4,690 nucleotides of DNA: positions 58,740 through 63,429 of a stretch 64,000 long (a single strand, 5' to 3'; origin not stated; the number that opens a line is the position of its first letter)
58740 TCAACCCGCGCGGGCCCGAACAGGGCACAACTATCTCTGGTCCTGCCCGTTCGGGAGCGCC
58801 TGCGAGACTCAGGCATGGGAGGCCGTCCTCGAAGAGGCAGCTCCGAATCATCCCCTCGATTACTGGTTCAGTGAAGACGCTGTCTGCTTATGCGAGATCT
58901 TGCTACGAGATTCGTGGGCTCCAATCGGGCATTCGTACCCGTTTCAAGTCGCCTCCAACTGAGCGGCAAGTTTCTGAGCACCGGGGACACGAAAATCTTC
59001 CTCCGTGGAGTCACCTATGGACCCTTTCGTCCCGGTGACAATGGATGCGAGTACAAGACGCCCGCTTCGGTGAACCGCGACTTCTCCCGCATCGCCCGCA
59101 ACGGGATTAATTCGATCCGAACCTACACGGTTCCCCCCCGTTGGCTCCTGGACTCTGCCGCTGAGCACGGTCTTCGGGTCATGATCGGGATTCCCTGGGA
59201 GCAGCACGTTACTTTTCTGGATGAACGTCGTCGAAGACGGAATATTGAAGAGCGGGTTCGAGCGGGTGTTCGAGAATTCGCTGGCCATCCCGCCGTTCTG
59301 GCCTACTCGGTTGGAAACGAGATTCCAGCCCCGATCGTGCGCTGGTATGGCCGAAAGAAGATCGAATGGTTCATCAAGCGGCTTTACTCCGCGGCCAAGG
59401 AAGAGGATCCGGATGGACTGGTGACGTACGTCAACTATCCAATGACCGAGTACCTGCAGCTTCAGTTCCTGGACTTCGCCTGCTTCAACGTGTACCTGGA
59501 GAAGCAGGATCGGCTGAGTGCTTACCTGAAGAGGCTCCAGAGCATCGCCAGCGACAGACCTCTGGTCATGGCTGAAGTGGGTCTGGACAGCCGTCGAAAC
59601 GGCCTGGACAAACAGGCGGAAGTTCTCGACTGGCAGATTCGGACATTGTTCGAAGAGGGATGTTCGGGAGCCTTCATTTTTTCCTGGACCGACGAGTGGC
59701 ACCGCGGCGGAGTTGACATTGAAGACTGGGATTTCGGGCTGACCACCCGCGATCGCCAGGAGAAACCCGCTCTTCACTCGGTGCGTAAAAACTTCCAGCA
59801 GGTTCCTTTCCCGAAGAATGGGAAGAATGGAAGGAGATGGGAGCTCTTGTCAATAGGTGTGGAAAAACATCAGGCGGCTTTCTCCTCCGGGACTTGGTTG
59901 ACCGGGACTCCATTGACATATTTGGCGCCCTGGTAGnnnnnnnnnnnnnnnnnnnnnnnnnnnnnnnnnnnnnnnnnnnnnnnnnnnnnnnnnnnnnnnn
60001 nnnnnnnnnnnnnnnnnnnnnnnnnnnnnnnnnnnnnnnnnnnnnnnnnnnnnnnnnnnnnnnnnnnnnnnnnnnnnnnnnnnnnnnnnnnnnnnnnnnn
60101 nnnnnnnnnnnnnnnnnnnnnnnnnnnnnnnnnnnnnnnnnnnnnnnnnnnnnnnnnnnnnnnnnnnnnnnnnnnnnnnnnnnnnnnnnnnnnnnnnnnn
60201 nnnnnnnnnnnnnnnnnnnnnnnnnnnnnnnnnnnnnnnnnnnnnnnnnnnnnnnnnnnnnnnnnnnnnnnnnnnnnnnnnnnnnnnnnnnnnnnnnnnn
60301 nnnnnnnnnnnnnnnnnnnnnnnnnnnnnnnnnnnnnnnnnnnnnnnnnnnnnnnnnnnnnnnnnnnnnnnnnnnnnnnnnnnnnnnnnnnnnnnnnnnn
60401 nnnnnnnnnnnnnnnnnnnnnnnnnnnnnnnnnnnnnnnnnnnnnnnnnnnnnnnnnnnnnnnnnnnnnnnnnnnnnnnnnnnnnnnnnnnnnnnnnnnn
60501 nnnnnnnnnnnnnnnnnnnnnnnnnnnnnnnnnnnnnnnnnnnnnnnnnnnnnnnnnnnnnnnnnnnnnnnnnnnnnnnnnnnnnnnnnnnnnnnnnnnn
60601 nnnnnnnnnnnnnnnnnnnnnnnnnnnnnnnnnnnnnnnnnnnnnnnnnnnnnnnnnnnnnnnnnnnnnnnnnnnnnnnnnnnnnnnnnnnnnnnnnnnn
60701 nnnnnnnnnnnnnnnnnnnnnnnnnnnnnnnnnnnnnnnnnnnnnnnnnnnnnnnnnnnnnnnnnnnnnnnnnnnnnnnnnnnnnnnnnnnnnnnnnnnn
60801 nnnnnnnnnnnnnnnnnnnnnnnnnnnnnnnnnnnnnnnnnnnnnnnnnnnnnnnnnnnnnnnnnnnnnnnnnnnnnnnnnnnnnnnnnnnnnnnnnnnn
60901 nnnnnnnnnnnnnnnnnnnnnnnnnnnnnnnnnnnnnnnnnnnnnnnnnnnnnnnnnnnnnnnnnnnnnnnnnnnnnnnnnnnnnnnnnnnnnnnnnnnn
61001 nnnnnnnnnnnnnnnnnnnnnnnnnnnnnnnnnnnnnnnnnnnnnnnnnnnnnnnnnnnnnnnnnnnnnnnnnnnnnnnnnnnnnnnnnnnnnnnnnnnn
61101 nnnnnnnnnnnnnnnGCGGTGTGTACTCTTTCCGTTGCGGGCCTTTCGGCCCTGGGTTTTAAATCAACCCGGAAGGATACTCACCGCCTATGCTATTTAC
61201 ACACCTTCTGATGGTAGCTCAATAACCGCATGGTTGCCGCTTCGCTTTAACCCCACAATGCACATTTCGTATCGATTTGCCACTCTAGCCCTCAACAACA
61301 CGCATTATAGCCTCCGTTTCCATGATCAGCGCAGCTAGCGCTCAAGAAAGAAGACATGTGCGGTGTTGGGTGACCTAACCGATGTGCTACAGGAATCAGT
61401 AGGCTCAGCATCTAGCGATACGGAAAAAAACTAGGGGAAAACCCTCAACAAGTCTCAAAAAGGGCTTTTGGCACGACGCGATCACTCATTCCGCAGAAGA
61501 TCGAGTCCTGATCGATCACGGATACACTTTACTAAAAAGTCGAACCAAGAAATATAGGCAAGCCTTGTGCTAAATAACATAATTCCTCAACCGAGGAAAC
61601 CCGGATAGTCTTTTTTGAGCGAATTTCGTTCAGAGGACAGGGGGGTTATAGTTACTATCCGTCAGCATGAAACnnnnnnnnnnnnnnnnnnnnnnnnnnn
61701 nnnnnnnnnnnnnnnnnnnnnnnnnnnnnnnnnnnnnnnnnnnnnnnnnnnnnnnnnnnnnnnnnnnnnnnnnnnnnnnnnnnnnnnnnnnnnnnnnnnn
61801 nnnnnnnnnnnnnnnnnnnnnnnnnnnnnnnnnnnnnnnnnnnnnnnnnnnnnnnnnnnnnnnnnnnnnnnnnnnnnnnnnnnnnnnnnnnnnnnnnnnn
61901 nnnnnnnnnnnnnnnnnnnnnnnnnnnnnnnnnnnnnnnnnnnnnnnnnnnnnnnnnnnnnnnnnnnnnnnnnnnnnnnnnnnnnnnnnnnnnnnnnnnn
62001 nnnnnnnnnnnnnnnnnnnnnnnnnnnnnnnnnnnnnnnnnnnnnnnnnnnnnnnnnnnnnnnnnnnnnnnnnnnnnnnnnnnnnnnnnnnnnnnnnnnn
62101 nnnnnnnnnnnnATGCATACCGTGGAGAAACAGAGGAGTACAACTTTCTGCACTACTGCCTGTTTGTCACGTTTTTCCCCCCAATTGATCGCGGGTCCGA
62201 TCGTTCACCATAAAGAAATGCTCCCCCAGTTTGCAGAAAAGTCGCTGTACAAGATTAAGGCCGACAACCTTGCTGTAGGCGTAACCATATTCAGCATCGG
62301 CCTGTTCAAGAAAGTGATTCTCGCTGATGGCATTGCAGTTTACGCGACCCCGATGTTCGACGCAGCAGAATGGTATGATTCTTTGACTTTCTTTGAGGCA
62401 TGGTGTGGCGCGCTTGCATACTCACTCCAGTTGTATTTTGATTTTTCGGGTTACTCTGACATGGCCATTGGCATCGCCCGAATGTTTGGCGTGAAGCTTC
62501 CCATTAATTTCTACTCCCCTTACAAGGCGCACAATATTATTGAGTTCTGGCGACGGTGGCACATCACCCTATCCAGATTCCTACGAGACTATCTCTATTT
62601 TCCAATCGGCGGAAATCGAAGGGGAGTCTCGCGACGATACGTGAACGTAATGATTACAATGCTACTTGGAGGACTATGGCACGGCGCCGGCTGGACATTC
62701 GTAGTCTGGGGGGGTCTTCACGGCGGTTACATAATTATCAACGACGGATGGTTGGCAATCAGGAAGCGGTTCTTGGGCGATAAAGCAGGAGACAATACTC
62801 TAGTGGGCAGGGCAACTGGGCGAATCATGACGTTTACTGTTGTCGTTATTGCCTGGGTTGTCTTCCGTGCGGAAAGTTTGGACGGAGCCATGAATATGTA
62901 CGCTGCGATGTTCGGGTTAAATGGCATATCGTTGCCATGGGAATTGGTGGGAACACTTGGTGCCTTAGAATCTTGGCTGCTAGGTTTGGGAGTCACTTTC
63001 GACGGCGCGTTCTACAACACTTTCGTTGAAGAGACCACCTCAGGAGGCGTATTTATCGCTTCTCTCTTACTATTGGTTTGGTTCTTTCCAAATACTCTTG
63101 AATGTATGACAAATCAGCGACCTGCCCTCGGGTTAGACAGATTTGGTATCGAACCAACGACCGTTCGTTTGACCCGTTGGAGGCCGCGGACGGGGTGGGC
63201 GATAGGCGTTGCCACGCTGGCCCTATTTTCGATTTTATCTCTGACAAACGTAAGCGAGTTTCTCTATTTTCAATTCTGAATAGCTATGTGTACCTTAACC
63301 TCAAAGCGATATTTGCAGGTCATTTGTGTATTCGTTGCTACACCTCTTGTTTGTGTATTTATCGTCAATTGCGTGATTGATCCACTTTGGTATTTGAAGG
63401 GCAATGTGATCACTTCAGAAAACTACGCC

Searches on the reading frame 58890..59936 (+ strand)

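Call 45: search_protein_families(library=pfam, proteins=[window:58890-59936:+], max_evalue=0.00001)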
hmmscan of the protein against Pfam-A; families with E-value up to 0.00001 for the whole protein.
window:58890-59936:+ (348 aa): 1 family
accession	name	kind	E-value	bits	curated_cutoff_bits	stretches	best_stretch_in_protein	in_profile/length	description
PF02836.23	Glyco_hydro_2_C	-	7.5e-13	48.7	21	1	60-305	37-300/302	Glycosyl hydrolases family 2, TIM barrel domain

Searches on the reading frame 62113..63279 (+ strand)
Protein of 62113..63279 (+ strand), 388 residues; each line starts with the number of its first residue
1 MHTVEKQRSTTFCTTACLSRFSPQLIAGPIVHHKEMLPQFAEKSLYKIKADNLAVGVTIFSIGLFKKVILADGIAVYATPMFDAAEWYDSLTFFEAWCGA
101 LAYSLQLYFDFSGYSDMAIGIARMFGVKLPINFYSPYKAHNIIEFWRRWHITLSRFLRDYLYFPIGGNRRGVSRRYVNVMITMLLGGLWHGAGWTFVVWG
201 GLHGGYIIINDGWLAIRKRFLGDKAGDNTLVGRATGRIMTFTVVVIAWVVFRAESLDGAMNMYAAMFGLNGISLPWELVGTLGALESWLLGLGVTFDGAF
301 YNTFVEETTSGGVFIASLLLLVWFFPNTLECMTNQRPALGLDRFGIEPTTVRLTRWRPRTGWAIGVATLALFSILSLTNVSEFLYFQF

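Call 54: search_protein_families(library=pfam, proteins=[window:62113-63279:+], max_evalue=0.0001)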
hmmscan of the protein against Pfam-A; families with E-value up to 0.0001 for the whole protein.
window:62113-63279:+ (388 aa): 2 families
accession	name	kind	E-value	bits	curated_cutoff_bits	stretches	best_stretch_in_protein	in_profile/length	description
PF03062.24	MBOAT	-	4.9e-32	112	27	1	21-221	90-307/337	MBOAT, membrane-bound O-acyltransferase family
PF13813.11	MBOAT_2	-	1.2e-05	25.9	25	1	132-193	4-67/85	Membrane bound O-acyl transferase family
